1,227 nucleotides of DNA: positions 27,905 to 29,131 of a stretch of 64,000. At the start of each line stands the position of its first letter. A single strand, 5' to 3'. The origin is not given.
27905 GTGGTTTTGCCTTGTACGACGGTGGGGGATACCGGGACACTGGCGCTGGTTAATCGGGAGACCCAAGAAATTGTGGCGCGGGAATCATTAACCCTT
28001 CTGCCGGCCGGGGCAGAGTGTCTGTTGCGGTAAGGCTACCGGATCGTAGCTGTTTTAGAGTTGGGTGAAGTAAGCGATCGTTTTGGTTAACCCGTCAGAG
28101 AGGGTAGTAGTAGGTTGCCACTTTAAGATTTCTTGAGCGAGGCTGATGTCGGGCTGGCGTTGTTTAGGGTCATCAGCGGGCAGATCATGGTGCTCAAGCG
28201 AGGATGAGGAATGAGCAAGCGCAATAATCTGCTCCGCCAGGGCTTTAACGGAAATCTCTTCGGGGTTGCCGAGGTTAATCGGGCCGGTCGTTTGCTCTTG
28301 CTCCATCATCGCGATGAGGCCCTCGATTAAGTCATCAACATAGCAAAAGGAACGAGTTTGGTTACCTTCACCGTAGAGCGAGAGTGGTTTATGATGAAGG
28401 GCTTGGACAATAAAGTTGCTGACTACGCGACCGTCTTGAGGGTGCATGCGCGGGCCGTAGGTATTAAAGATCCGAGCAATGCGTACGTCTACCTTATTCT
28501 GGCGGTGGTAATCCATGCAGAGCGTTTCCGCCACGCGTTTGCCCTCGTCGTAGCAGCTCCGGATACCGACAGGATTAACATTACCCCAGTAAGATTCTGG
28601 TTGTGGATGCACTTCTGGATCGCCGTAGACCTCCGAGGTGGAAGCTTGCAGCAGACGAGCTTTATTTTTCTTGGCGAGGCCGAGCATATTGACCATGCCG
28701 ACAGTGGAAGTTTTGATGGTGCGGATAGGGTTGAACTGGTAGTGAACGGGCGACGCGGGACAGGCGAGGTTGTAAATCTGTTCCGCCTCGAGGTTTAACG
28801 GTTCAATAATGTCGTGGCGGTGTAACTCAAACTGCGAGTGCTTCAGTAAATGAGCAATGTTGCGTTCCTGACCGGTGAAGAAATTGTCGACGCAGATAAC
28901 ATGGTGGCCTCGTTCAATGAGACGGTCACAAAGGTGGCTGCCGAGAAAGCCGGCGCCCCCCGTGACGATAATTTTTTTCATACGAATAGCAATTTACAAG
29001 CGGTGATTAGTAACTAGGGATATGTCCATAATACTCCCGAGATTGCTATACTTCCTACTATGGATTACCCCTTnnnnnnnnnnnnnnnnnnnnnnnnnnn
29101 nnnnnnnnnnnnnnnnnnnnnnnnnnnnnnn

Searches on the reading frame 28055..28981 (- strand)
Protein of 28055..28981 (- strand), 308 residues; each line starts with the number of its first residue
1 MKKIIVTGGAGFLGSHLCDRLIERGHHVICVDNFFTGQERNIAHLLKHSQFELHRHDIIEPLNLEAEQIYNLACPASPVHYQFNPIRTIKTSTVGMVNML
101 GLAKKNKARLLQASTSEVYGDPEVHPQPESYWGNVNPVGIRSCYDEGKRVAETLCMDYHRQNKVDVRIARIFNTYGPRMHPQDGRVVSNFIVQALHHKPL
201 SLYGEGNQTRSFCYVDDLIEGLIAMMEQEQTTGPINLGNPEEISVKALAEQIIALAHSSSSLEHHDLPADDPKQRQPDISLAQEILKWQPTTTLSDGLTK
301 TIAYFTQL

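Call 22: search_protein_families(library=pfam, proteins=[window:28055-28981:-], max_evalue=0.001)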
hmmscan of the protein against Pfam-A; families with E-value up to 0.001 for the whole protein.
window:28055-28981:- (308 aa): 6 families
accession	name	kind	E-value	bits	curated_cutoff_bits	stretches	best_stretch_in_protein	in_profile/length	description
PF16363.11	GDP_Man_Dehyd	-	8.8e-52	177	27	1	5-300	1-331/332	GDP-mannose 4,6 dehydratase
PF01370.27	Epimerase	-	7.8e-50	170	20.9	1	4-238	1-240/240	NAD dependent epimerase/dehydratase family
PF07993.18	NAD_binding_4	-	5.9e-10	39.2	20.1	1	6-189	1-219/258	Male sterility protein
PF01073.25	3Beta_HSD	-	1.7e-07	31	22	1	5-220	1-223/280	3-beta hydroxysteroid dehydrogenase/isomerase family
PF04321.23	RmlD_sub_bind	-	6e-07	29.3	27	1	3-260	2-235/287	RmlD substrate binding domain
PF02719.21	Polysacc_synt_2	-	1e-05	25.3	20.2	0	4-51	1-45/293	Polysaccharide biosynthesis protein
